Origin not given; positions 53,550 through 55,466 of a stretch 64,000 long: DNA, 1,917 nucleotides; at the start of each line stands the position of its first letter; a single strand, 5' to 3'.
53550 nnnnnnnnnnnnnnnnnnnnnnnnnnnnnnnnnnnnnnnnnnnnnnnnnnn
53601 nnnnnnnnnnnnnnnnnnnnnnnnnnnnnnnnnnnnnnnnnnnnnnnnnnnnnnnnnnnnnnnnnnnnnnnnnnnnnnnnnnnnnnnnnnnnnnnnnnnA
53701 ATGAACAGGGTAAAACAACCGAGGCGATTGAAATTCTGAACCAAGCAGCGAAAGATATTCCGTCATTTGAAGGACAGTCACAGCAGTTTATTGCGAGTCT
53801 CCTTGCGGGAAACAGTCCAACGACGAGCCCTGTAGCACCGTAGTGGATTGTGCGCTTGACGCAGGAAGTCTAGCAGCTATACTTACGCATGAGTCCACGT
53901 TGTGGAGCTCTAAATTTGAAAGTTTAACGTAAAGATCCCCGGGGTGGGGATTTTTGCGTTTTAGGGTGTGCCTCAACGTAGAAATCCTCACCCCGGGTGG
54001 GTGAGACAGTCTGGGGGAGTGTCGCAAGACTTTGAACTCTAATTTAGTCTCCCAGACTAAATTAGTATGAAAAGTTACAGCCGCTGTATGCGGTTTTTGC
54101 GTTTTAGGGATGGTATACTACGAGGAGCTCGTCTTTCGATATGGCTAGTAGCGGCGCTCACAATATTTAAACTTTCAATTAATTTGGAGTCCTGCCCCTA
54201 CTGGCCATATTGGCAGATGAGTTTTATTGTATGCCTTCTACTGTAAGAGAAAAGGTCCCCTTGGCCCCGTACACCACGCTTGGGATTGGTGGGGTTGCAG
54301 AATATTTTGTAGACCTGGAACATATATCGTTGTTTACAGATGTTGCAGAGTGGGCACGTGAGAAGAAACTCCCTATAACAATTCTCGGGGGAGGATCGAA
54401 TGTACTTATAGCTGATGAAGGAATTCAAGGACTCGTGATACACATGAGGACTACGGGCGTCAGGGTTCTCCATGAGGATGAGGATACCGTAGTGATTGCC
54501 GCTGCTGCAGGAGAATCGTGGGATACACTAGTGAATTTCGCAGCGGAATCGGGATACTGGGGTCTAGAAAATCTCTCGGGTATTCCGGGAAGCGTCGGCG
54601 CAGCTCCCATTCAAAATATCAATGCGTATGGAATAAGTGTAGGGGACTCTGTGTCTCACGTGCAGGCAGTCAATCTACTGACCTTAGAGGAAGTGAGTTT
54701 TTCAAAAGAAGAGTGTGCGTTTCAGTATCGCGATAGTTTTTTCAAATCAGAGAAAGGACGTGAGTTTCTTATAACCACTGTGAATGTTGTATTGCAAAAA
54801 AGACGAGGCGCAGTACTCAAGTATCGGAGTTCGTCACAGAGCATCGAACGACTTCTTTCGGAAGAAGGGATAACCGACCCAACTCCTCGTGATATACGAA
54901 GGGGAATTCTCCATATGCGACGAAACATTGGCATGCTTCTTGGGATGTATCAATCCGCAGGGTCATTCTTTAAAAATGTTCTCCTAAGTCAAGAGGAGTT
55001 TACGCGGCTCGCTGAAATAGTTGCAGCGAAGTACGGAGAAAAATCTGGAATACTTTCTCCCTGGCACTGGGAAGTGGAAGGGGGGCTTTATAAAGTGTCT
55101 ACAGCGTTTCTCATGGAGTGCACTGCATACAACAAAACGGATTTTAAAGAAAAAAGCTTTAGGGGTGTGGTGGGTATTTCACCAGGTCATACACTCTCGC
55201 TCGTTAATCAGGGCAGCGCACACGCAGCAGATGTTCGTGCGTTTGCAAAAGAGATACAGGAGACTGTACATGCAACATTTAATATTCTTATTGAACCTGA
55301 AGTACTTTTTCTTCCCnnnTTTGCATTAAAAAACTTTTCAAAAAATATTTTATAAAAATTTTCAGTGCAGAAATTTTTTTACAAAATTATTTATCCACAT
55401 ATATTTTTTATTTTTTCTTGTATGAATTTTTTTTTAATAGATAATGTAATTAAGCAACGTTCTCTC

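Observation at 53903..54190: MITE-like structured element between the ligase gene and murB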

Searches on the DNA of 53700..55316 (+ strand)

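Call 6: search_rna_families(source=window, start=53700, end=54400, threshold=evalue, max_evalue=10, show_alignments=3)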
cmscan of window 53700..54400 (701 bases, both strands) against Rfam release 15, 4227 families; matches with E-value up to 10: 7.
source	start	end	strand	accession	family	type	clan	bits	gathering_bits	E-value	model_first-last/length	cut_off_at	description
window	53893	53959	+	RF02495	ohsC_RNA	Gene; antitoxin;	-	23.4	50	0.44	1-77/77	no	Oppression of Hydrophobic ORF by sRNA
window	53939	53996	+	RF03816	MIR6297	Gene; miRNA;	-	21.1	114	0.33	1-107/107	no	MIR6297 microRNA precursor family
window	53916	53995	+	RF00243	traJ_5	Cis-reg;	CL00016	18.3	50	3.3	18-72/109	no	traJ 5' UTR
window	53936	54001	+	RF03233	hvt-mir-H16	Gene; miRNA;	-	17.7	70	1.1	1-64/64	no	hvt-mir-H16 microRNA precursor family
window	54041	54081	+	RF01095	PK-CuYV_BPYV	Cis-reg;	-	15.3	60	7.1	1-56/56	no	3'-terminal pseudoknot of CuYV/BPYV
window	53938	53997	-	RF00642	mir-23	Gene; miRNA;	-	15.1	52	4.5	14-58/73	no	mir-23 microRNA precursor family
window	53938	53997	+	RF00885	MIR821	Gene; miRNA;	-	14.2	249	4.7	45-231/275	no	MIR821 microRNA precursor family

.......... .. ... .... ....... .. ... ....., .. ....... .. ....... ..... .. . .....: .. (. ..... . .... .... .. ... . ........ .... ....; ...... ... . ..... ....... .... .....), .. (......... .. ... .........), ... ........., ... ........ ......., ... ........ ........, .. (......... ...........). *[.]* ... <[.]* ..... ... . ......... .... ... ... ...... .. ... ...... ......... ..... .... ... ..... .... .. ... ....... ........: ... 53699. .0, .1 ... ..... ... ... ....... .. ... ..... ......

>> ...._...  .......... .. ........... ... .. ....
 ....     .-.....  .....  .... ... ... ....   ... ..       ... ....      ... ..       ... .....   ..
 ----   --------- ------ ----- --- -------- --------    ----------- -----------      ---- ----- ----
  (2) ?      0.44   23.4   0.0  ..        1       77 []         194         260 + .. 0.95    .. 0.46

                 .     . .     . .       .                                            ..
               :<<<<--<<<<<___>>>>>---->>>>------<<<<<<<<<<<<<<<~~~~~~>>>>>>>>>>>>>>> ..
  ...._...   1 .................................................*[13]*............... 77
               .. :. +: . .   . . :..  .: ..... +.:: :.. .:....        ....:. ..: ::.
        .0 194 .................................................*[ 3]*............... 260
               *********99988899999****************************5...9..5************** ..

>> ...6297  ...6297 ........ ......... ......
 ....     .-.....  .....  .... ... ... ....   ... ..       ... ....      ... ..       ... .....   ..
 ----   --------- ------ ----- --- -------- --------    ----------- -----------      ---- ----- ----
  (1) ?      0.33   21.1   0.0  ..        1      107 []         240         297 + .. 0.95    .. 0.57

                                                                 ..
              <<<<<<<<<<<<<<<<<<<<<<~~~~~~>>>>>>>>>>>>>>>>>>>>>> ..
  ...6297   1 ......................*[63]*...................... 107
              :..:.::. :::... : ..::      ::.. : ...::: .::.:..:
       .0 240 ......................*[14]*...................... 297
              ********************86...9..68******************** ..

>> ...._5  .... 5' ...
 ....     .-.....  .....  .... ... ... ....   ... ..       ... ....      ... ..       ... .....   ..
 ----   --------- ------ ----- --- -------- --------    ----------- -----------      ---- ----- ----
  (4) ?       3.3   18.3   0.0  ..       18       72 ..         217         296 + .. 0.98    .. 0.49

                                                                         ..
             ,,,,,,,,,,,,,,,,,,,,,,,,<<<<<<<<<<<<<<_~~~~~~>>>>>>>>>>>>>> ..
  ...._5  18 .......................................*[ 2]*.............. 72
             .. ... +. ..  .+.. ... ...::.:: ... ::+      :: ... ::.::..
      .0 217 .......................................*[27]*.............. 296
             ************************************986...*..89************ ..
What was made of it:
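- On Any Rfam 15 family (including ohsC_RNA, RNase P, tmRNA, SRP, 6S, riboswitches, ribozymes): The region at E <= 10 gave a best match of ohsC_RNA at 23.4 bits against 50 needed (call 6).
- S gives a weak ohsC_RNA match, 23.4 bits (call 6).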

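Call 58: build_rna_model(alignment_id=A2)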
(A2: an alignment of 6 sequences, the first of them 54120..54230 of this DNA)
Model R1 built from alignment A2 (6 sequences, 118 columns); structure: RNAalifold consensus.
model positions 108; base pairs 30; branch points 0; effective number of sequences 1.55; information 0.59 bits per position. Calibrated on 0.2 Mb of random sequence (short: E-values are rough).
structure used (alignment columns):
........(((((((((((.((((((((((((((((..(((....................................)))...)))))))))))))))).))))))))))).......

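Call 59: build_rna_model(alignment_id=A3)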
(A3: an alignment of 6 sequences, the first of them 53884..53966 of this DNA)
Model R2 built from alignment A3 (6 sequences, 88 columns); structure: RNAalifold consensus.
model positions 75; base pairs 20; branch points 1; effective number of sequences 3.23; information 0.753 bits per position. Calibrated on 0.2 Mb of random sequence (short: E-values are rough).
structure used (alignment columns):
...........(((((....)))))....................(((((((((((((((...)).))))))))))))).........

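Call 61: search_with_rna_model(model_id=R1, sources=[window, L001, L003, L004, L089, L090, L091, L092, L093, L094, L095, L096, L097, L098, L099, L100, L101, L102, L103, L104, L105, L106, L107, L108, L109, L110, L111, L112, L113, L114, L115, L116, L117, L118, L119, L120, L121, L122, L123, L124, L125, L126, L127, L128, L129, L130, L131, L132, L133, L134, L135, L136, L137, L138, L139, L140, L141, L142, L143, L144, L145, L146, L147, L148, L149, L150, L151, L152, L153, L154, L155, L156, L157, L158, L159, L160, L161, L162, L163, L164, L165, L166, L167, L168], max_evalue=1, make_alignment=true)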
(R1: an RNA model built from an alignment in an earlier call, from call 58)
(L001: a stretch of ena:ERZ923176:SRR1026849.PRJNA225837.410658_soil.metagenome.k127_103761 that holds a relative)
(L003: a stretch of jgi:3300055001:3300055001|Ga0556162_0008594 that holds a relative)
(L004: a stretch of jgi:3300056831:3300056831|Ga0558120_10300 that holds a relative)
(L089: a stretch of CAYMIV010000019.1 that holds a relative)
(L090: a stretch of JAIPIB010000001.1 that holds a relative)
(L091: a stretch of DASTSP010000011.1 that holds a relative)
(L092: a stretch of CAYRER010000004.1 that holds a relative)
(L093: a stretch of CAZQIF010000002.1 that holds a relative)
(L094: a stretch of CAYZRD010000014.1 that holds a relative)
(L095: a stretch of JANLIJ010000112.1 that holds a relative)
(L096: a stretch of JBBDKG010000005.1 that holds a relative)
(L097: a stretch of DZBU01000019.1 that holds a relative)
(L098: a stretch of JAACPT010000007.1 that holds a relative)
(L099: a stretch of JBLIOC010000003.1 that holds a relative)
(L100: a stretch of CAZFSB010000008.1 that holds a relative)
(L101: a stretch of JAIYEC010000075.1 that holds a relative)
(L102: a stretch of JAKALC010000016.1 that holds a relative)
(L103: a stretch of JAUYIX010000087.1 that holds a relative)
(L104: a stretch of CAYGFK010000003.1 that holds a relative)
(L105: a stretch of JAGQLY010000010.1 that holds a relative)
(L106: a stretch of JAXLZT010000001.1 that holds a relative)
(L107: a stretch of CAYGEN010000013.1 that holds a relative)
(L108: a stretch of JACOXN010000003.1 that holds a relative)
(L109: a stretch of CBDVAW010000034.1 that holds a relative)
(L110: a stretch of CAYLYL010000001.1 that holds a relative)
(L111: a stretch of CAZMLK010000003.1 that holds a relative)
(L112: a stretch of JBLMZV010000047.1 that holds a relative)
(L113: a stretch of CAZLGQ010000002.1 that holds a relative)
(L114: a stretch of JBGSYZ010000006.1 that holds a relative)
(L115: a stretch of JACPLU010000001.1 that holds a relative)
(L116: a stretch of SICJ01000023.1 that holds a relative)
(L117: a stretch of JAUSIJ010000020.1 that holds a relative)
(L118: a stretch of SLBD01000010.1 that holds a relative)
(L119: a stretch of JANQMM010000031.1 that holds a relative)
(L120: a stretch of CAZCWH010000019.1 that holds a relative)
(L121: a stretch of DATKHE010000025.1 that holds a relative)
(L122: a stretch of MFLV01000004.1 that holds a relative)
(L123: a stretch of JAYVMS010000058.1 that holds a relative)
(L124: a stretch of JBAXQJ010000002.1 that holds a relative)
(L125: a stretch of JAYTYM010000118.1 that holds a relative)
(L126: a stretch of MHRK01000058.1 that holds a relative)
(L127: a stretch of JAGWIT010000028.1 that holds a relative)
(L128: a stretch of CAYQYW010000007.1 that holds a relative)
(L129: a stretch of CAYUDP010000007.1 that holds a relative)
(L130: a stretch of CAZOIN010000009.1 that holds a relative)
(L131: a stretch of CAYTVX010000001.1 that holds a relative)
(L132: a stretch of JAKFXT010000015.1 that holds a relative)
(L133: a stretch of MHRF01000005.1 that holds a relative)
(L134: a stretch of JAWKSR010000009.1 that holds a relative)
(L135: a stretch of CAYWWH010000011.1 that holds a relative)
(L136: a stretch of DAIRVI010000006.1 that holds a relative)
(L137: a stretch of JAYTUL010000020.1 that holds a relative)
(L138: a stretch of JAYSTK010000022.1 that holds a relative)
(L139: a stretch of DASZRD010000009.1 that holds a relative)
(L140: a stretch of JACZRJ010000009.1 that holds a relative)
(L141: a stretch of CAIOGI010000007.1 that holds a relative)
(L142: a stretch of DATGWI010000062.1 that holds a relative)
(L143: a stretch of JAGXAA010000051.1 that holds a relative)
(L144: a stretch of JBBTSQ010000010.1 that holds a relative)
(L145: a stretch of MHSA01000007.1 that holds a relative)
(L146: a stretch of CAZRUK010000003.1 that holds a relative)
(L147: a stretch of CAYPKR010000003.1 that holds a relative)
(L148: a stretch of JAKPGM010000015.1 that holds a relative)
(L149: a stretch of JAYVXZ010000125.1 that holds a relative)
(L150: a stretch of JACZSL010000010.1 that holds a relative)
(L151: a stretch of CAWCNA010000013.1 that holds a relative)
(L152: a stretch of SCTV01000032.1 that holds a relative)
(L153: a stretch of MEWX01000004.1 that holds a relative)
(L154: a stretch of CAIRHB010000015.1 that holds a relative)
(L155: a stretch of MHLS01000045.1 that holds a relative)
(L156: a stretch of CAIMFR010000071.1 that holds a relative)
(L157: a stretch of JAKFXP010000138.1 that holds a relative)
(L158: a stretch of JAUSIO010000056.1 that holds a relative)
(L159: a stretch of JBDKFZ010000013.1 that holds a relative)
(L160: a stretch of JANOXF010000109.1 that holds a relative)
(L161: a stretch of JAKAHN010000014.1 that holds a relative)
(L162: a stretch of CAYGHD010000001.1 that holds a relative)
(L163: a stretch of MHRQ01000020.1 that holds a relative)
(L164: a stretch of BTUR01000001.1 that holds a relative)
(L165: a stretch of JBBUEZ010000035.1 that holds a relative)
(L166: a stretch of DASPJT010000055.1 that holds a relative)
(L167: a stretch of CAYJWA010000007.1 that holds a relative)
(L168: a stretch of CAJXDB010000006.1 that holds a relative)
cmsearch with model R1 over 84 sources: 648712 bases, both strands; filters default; matches with E-value up to 1: 56.
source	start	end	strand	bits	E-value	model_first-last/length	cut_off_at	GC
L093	3393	3500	+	113.8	4e-26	1-108/108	no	0.45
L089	3372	3479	+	113.4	5.2e-26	1-108/108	no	0.46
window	54124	54232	+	108.5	9.6e-25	1-108/108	no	0.42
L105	2562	2668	+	106.7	2.9e-24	1-108/108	no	0.5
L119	3404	3491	+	76.8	1.7e-16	1-108/108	no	0.49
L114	3394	3496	+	76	2.7e-16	1-108/108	no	0.45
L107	3177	3276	+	57.8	1.5e-11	1-108/108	no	0.63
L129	3404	3507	+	56.5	3.3e-11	1-108/108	no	0.43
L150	3218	3312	+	55.9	4.6e-11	1-108/108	no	0.52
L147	3396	3491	+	54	1.5e-10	1-108/108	no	0.53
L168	3402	3499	+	52.8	2.9e-10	1-108/108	no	0.52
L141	3240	3346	+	52.6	3.4e-10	1-108/108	no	0.39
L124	3333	3432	+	51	8.8e-10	1-108/108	no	0.49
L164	3285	3384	+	50.9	9.2e-10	1-108/108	no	0.5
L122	3204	3300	+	50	1.6e-09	1-108/108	no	0.59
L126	3302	3398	+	48.6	3.7e-09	1-108/108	no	0.54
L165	3414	3513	+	48.1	5.1e-09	1-108/108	no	0.48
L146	3394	3497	+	46.8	1.1e-08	1-108/108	no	0.46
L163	3404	3503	+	46.3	1.5e-08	1-108/108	no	0.52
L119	3393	3491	-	46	1.7e-08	1-108/108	no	0.45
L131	3395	3492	+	45.5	2.3e-08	1-108/108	no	0.46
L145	3402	3501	+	45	3.1e-08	1-108/108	no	0.48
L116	839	936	+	44.7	3.8e-08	1-108/108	no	0.47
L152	1478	1576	+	43.9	6.2e-08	1-108/108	no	0.43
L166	3399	3486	+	43.7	6.9e-08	1-108/108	no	0.56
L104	3407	3500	+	43.4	8.4e-08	1-108/108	no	0.47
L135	2319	2416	+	42.4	1.5e-07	1-108/108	no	0.45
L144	2604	2704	+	42.1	1.8e-07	1-108/108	no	0.52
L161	674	773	+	42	1.9e-07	1-108/108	no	0.46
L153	915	1010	+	41.8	2.2e-07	1-108/108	no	0.6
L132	3353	3453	+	39.4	9e-07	1-108/108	no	0.45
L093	3386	3493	-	38.7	1.4e-06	1-108/108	no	0.44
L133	3403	3501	+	38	2.1e-06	1-108/108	no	0.54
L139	3392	3489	+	37.8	2.3e-06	1-108/108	no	0.56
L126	3294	3392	-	35.7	8.2e-06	1-108/108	no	0.49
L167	745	828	+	35.6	9e-06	1-108/108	no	0.61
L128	3413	3508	+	35.3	1e-05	1-108/108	no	0.47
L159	3352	3455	+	34.4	1.8e-05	1-108/108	no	0.53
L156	3388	3478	+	33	4.2e-05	1-108/108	no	0.53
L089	3365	3472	-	33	4.3e-05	1-108/108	no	0.46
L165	3407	3506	-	31.9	8.3e-05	1-108/108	no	0.45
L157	1012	1098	+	31.5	0.00011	1-108/108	no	0.47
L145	3402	3490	-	30.7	0.00017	1-108/108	no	0.51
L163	3404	3492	-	30.4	0.0002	1-108/108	no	0.53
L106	3401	3485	+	30.2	0.00022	1-108/108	no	0.51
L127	3392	3481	+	30.2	0.00022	1-108/108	no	0.6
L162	3401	3504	+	27.8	0.00096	1-108/108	no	0.53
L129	3397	3500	-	26.6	0.0019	1-108/108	no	0.4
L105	2555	2661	-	26.2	0.0024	1-108/108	no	0.5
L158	3403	3498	+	26.2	0.0024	1-108/108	no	0.55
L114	3387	3489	-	23.7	0.011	1-108/108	no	0.46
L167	735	828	-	21.4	0.045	1-108/108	no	0.6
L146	3394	3485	-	20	0.1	1-108/108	no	0.48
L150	7584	7702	-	19.8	0.11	1-108/108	no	0.36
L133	3401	3490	-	16.6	0.76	1-108/108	no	0.58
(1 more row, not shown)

Alignment A4: 56 matches aligned to the model, 163 columns, each read 5' to 3' on its own strand. Consensus structure (alignment columns), stored with it:
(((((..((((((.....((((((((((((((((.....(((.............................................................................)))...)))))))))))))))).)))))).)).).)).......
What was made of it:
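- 54124..54232 (+): H, the murB 5' leader hairpin. It has about 45 bp in total: a basal stem, the stem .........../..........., a conserved internal loop, an inner stem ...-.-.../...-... and an apical loop. Model R1 scores 108.5 bits on the + strand against 31.3 on the - strand (call 61).
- On MITE (miniature inverted-repeat transposable element): In 41 sources the units lie upstream of murB (call 61).
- Model R1 (H) hits 41 of 84 sources on the + strand (call 61). Strand specificity: H scores 108 bits on + against 31 bits on - (call 61). Distribution within the window's clade is patchy (call 61).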
